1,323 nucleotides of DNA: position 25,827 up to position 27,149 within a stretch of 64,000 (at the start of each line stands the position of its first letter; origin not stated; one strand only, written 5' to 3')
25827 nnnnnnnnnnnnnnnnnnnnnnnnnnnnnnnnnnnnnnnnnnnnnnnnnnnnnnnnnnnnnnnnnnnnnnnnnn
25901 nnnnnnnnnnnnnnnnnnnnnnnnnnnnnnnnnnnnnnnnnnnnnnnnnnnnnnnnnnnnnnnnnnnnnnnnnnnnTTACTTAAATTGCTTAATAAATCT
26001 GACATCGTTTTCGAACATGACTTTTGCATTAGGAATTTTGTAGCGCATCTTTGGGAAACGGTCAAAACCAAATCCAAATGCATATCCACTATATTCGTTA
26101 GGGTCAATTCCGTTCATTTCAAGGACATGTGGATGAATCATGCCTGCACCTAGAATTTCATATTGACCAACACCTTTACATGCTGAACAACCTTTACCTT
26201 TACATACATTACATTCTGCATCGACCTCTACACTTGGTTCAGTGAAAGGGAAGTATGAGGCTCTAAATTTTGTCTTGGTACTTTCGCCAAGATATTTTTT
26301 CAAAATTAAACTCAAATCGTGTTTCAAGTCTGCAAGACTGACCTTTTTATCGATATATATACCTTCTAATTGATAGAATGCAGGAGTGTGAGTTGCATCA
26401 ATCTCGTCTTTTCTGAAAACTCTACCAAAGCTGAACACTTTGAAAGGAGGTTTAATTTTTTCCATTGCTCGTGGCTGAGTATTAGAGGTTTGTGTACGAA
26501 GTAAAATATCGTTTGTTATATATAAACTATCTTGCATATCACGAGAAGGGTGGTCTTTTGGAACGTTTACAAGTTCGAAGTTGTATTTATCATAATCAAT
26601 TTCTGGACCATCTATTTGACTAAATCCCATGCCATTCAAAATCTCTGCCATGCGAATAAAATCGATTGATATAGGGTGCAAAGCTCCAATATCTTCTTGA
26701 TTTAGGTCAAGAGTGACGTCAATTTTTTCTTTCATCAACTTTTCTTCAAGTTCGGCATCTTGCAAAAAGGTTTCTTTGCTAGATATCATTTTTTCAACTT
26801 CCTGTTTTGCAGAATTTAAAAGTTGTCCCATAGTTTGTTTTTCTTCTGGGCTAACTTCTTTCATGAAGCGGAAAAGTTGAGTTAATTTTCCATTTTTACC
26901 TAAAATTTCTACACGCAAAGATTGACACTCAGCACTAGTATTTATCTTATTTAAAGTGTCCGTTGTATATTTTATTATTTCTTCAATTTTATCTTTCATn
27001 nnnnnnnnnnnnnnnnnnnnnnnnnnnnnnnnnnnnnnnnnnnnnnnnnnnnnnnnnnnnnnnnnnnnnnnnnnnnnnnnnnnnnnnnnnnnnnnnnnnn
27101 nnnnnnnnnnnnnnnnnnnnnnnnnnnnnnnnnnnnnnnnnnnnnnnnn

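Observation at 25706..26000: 88-bp x3 tandem array between pheS and pheT that reiterates the pheS stop region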

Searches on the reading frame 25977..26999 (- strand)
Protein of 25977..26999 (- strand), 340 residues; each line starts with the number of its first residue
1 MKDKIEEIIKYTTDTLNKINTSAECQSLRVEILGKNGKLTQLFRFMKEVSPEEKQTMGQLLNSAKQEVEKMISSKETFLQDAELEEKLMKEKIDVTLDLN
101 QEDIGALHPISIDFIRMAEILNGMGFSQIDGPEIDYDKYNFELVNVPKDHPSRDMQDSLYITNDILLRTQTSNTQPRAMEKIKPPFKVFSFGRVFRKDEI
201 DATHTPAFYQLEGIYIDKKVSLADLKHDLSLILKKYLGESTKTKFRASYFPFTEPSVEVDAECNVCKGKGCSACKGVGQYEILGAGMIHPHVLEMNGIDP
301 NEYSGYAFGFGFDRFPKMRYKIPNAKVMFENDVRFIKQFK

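Call 5: search_protein_families(library=pfam, proteins=[window:25977-26999:-])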
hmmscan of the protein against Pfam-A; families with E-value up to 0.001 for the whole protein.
window:25977-26999:- (340 aa): 2 families
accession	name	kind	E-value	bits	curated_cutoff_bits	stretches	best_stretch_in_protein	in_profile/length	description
PF01409.25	tRNA-synt_2d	-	2.5e-79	266.7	19.8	1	92-339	1-246/246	tRNA synthetases class II core domain (F)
PF02912.23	Phe_tRNA-synt_N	-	2.4e-20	72.7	22.3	1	21-88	2-69/69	Aminoacyl tRNA synthetase class II, N-terminal domain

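Call 15: find_related_loci(query=window:25977-26999:-, collection=genome_contigs, flank=3000)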
Query window:25977-26999:- (340 aa) in genome_contigs; peptide patterns used: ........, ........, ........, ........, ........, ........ (x = any residue, [..] = any of these).
147 stretches matched a pattern; 55 encode a relative of the query (tblastn E <= 1e-3); 53 distinct loci.
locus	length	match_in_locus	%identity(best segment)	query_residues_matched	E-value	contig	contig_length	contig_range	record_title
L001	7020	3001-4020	96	1-340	0e+0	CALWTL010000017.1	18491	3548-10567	MAG: uncultured Clostridia bacterium isolate BRZ_CE__bin15 genome assembly, contig: BRZ_CE__NODE_4037_length_18491_cov_6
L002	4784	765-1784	94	1-340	0e+0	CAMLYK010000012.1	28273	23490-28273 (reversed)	MAG: uncultured Clostridia bacterium isolate ERR4304452_bin.33_MetaWRAP_v1.1_MAG genome assembly, contig: NODE_1911_leng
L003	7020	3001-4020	94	1-340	0e+0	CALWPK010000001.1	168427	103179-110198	MAG: uncultured Clostridia bacterium isolate BRZ_PF__bin51 genome assembly, contig: BRZ_PF__NODE_83_length_168427_cov_7.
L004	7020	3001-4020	94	1-340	0e+0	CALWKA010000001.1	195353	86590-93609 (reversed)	MAG: uncultured Clostridia bacterium isolate BRZ_DD__bin44 genome assembly, contig: BRZ_DD__NODE_68_length_195353_cov_8.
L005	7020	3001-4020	86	1-340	0e+0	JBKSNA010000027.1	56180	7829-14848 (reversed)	MAG: Clostridia bacterium isolate KY236-132 k141_2556653, whole genome shotgun sequence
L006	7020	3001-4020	85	1-340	0e+0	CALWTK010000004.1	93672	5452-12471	MAG: uncultured Clostridia bacterium isolate BRZ_BV__bin49 genome assembly, contig: BRZ_BV__NODE_274_length_93672_cov_8.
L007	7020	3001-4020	86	1-340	0e+0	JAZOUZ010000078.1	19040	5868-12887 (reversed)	MAG: Candidatus Onthoplasma sp. isolate T1900045528_YK20190222.MAGScoT_cleanbin_000031 SGB_7718_k141_1689209, whole geno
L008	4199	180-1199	84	1-340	0e+0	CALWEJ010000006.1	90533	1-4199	MAG: uncultured Clostridia bacterium isolate BRZ_PF__bin32 genome assembly, contig: BRZ_PF__NODE_304_length_90533_cov_16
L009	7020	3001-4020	85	1-340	0e+0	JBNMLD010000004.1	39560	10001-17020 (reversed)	MAG: Candidatus Onthoplasma sp. isolate CM_BacOnt1327.26 k141_210737_length_39560_cov_22.9781, whole genome shotgun sequ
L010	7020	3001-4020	84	1-340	0e+0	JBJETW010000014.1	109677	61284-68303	MAG: Candidatus Onthoplasma sp. isolate PUUB17_bin.020 NODE_88_length_109677_cov_10.151831, whole genome shotgun sequenc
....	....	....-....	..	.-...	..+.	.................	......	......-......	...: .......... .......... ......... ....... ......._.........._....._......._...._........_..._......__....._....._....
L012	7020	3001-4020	84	1-340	0e+0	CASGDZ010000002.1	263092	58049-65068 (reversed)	uncultured Christensenella sp. isolate O16_L3_313313_idba_bin.1 genome assembly, contig: O16_L3_313313_idba_bin.1.fa_sca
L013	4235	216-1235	84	1-340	0e+0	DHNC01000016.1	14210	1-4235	MAG TPA_asm: Christensenella sp. UBA4626 UBA4626_contig_311, whole genome shotgun sequence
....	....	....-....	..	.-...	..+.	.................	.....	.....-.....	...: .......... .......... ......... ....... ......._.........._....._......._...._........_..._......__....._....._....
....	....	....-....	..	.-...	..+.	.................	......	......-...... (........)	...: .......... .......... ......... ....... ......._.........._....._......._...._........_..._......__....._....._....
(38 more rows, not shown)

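Call 23: find_encoding_contigs(protein=window:25977-26999:-, flank=1500, max_places=10)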
Protein window:25977-26999:- (340 aa): 8 contigs read that carry it; 6 places shown.
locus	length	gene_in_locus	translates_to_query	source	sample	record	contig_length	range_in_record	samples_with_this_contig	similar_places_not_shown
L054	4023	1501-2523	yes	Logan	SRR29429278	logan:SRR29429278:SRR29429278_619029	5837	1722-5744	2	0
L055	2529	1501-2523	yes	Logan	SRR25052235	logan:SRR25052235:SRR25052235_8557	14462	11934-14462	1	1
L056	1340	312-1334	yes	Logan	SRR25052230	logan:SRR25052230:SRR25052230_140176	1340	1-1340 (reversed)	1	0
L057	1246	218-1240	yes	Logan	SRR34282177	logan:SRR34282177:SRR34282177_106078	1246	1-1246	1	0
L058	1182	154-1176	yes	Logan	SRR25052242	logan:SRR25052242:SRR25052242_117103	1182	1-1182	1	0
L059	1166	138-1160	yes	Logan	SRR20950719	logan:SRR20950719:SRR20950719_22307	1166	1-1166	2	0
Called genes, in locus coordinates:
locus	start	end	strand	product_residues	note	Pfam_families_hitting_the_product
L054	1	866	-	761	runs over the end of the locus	PF19732:SpoIIE_N, PF07228:SpoIIE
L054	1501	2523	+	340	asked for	PF02912:Phe_tRNA-synt_N, PF01409:tRNA-synt_2d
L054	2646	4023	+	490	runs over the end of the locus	?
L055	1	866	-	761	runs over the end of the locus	PF19732:SpoIIE_N, PF07228:SpoIIE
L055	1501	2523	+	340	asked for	PF02912:Phe_tRNA-synt_N, PF01409:tRNA-synt_2d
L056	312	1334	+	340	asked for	PF02912:Phe_tRNA-synt_N, PF01409:tRNA-synt_2d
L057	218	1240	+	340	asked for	PF02912:Phe_tRNA-synt_N, PF01409:tRNA-synt_2d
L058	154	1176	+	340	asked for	PF02912:Phe_tRNA-synt_N, PF01409:tRNA-synt_2d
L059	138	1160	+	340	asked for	PF02912:Phe_tRNA-synt_N, PF01409:tRNA-synt_2d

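Call 26: find_related_loci(query=window:25977-26999:-, collection=metagenome_contigs, flank=2000)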
Query window:25977-26999:- (340 aa) in metagenome_contigs; peptide patterns used: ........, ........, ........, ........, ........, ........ (x = any residue, [..] = any of these).
209 stretches matched a pattern; 29 encode a relative of the query (tblastn E <= 1e-3); 29 distinct loci.
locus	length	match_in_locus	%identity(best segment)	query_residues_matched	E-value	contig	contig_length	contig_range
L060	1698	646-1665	99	1-340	0e+0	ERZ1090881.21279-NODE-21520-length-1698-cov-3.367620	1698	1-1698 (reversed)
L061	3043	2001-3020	85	1-340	0e+0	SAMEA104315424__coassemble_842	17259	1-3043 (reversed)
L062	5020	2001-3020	84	1-340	0e+0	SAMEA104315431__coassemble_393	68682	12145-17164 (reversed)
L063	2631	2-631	100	131-340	3e-148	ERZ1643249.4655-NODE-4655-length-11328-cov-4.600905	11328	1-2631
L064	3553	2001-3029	46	1-339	1e-101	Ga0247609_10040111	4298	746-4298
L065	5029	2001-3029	46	1-339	3e-101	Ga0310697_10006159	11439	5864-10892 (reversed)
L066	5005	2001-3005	47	6-339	1e-96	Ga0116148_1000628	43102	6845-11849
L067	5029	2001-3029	42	1-339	3e-96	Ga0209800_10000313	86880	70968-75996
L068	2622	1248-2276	41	1-339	5e-96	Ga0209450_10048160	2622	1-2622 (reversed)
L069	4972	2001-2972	41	16-339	3e-92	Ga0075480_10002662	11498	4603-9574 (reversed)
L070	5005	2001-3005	41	2-339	1e-91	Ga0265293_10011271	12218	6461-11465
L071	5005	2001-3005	46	6-339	3e-91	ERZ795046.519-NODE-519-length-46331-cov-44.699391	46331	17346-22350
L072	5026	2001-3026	42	6-339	1e-90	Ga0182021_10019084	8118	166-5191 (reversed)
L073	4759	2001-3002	40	3-339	8e-90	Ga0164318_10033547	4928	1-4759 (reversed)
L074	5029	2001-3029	41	7-339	3e-89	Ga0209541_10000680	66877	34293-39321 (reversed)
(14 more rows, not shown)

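Call 53: find_homologous_proteins(query=window:25977-26999:-, max_evalue=1e-100)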
Query window:25977-26999:- (340 aa): 1438 proteins with E <= 1e-100 among 8000 candidates; the best 120 are listed.
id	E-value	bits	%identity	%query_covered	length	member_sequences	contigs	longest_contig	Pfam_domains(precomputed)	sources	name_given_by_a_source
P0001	1.6e-212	723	93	100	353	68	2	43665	PF01409.26,PF02912.24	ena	-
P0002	2.4e-200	683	86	100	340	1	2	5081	PF01409.26,PF02912.24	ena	-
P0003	6.8e-198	675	87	100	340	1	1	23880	PF01409.26,PF02912.24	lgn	-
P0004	9.6e-198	674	86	100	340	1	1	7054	PF01409.26,PF02912.24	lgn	-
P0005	1.3e-197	674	86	100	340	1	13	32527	PF01409.26,PF02912.24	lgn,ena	-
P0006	1.6e-197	673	85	100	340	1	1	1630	PF01409.26,PF02912.24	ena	-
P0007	1.9e-197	673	86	100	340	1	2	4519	PF01409.26,PF02912.24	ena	-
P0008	3.5e-197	672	86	100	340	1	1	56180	PF01409.26,PF02912.24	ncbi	ncbi:MAG: phenylalanine--tRNA ligase subunit alpha [Clostridia bacterium]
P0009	3.6e-197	672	84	100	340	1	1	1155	PF01409.26,PF02912.24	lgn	-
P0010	5.7e-197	672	86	100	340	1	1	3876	PF01409.26,PF02912.24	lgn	-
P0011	6.8e-197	671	84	100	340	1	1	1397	PF01409.26,PF02912.24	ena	-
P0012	9.3e-197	671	84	100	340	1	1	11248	PF01409.26,PF02912.24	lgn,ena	-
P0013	1.0e-196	671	86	100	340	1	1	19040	PF01409.26,PF02912.24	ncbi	-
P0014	1.2e-196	671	86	100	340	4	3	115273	PF01409.26,PF02912.24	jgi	-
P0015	1.3e-196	670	84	100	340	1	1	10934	PF01409.26,PF02912.24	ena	-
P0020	1.3e-195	667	84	100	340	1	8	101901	PF01409.26,PF02912.24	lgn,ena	-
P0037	1.6e-188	644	82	100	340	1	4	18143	PF01409.26,PF02912.24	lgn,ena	-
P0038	3.5e-188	643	82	100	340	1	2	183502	PF01409.26,PF02912.24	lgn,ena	-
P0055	1.7e-148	512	66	100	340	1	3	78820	PF01409.26,PF02912.24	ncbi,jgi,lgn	jgi:phenylalanyl-tRNA synthetase alpha chain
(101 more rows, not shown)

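Call 55: find_encoding_contigs(protein=P0001, flank=1500, max_places=10)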
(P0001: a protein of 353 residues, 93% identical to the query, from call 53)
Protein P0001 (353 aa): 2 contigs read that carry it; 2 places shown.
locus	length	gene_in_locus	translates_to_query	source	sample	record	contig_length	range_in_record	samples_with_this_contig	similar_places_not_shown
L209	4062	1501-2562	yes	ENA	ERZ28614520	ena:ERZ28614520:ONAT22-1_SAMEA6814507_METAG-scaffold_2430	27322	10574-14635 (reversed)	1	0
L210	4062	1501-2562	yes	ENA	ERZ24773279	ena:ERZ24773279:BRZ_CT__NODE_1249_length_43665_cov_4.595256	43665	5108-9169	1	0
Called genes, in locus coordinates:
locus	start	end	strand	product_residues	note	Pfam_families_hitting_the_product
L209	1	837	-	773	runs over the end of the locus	PF19732:SpoIIE_N, PF07228:SpoIIE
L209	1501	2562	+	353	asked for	PF02912:Phe_tRNA-synt_N, PF01409:tRNA-synt_2d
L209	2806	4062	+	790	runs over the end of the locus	PF01588:tRNA_bind, PF03483:B3_4, PF03484:B5, PF17759:tRNA_synthFbeta, PF03147:FDX-ACB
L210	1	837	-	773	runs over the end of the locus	PF19732:SpoIIE_N, PF07228:SpoIIE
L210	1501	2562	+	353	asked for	PF02912:Phe_tRNA-synt_N, PF01409:tRNA-synt_2d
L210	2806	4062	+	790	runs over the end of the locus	PF01588:tRNA_bind, PF03483:B3_4, PF03484:B5, PF17759:tRNA_synthFbeta, PF03147:FDX-ACB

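Call 56: find_encoding_contigs(protein=P0005, flank=1500, max_places=10)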
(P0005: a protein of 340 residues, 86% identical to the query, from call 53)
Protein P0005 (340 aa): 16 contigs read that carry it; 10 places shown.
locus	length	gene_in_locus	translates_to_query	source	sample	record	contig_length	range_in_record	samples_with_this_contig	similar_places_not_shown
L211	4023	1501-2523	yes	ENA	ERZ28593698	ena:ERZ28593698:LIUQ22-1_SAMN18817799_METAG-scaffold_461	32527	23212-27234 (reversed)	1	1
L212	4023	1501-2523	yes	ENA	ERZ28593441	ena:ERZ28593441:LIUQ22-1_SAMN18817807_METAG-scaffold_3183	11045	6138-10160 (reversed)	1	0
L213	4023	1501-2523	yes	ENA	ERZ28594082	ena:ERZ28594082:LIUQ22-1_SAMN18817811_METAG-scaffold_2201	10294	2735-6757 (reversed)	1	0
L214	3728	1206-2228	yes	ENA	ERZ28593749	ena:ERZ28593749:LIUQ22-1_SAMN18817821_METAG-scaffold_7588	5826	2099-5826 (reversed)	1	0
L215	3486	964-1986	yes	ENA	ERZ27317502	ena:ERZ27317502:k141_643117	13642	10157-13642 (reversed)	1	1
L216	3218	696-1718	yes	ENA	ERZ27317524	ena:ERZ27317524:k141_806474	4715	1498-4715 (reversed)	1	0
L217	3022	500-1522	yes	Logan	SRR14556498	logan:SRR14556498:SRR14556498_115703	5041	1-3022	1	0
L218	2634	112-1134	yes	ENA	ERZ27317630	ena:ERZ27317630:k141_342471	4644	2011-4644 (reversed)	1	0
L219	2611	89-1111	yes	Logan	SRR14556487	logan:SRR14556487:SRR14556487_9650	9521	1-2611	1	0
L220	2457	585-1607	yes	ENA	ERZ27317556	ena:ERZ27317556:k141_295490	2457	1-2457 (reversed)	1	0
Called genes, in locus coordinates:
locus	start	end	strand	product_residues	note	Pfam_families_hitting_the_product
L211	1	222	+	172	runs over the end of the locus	PF05067:Mn_catalase (faint), PF00210:Ferritin, PF02915:Rubrerythrin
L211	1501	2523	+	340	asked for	PF02912:Phe_tRNA-synt_N, PF01409:tRNA-synt_2d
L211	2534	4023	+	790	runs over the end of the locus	PF01588:tRNA_bind, PF03483:B3_4, PF03484:B5, PF17759:tRNA_synthFbeta, PF03147:FDX-ACB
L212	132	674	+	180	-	PF13302:Acetyltransf_3, PF13420:Acetyltransf_4 (weak), PF00583:Acetyltransf_1, PF13508:Acetyltransf_7 (weak)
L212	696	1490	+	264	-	PF00398:RrnaAD (weak), PF03848:TehB (weak), PF01209:Ubie_methyltran (weak), PF05401:NodS (weak), PF13847:Methyltransf_31, PF08241:Methyltransf_11, PF08242:Methyltransf_12, PF13649:Methyltransf_25, +1 more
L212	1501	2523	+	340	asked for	PF02912:Phe_tRNA-synt_N, PF01409:tRNA-synt_2d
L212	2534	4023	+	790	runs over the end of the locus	PF01588:tRNA_bind, PF03483:B3_4, PF03484:B5, PF17759:tRNA_synthFbeta, PF03147:FDX-ACB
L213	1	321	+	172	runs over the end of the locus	PF05067:Mn_catalase (faint), PF00210:Ferritin, PF02915:Rubrerythrin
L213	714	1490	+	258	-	PF00398:RrnaAD (weak), PF03848:TehB (weak), PF01209:Ubie_methyltran (weak), PF07021:MetW (weak), PF13847:Methyltransf_31, PF08241:Methyltransf_11, PF08242:Methyltransf_12, PF13649:Methyltransf_25, +2 more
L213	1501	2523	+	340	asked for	PF02912:Phe_tRNA-synt_N, PF01409:tRNA-synt_2d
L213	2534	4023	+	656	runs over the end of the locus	-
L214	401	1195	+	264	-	PF00398:RrnaAD (weak), PF03848:TehB (weak), PF01209:Ubie_methyltran (weak), PF07021:MetW (weak), PF13847:Methyltransf_31, PF08241:Methyltransf_11, PF08242:Methyltransf_12, PF13649:Methyltransf_25, +1 more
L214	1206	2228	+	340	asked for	PF02912:Phe_tRNA-synt_N, PF01409:tRNA-synt_2d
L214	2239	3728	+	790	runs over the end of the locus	PF01588:tRNA_bind, PF03483:B3_4, PF03484:B5, PF17759:tRNA_synthFbeta, PF03147:FDX-ACB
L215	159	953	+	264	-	PF00398:RrnaAD (weak), PF03848:TehB (weak), PF01209:Ubie_methyltran (weak), PF07021:MetW (weak), PF13847:Methyltransf_31, PF08241:Methyltransf_11, PF08242:Methyltransf_12, PF13649:Methyltransf_25, +1 more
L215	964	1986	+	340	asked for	PF02912:Phe_tRNA-synt_N, PF01409:tRNA-synt_2d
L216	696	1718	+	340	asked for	PF02912:Phe_tRNA-synt_N, PF01409:tRNA-synt_2d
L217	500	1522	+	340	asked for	PF02912:Phe_tRNA-synt_N, PF01409:tRNA-synt_2d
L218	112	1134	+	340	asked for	PF02912:Phe_tRNA-synt_N, PF01409:tRNA-synt_2d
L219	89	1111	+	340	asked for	PF02912:Phe_tRNA-synt_N, PF01409:tRNA-synt_2d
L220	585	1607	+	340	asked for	PF02912:Phe_tRNA-synt_N, PF01409:tRNA-synt_2d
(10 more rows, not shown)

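Call 57: find_encoding_contigs(protein=P0020, flank=1500, max_places=10)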
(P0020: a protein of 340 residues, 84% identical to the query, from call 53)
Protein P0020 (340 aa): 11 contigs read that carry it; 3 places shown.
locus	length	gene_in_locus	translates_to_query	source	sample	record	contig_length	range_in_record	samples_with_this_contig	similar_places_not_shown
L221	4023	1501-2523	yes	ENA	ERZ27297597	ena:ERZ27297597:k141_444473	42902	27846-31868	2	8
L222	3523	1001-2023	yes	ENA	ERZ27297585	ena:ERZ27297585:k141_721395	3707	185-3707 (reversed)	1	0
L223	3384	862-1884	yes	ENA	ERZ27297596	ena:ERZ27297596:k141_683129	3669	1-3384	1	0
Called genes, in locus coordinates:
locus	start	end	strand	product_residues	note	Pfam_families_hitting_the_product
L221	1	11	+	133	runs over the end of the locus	-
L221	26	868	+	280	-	PF23023:Anti-Pycsar_Apyc1, PF12706:Lactamase_B_2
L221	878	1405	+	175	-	PF13302:Acetyltransf_3, PF00583:Acetyltransf_1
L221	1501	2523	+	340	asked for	PF02912:Phe_tRNA-synt_N, PF01409:tRNA-synt_2d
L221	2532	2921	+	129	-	PF04266:ASCH (weak)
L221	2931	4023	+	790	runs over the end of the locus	PF01588:tRNA_bind, PF03483:B3_4, PF03484:B5, PF17759:tRNA_synthFbeta, PF03147:FDX-ACB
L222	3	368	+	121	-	?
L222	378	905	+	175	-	PF13302:Acetyltransf_3, PF00583:Acetyltransf_1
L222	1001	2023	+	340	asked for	PF02912:Phe_tRNA-synt_N, PF01409:tRNA-synt_2d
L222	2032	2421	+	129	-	PF04266:ASCH (weak)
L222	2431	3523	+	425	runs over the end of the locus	?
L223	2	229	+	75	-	?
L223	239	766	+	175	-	PF13302:Acetyltransf_3, PF00583:Acetyltransf_1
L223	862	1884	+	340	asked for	PF02912:Phe_tRNA-synt_N, PF01409:tRNA-synt_2d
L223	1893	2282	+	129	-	PF04266:ASCH (weak)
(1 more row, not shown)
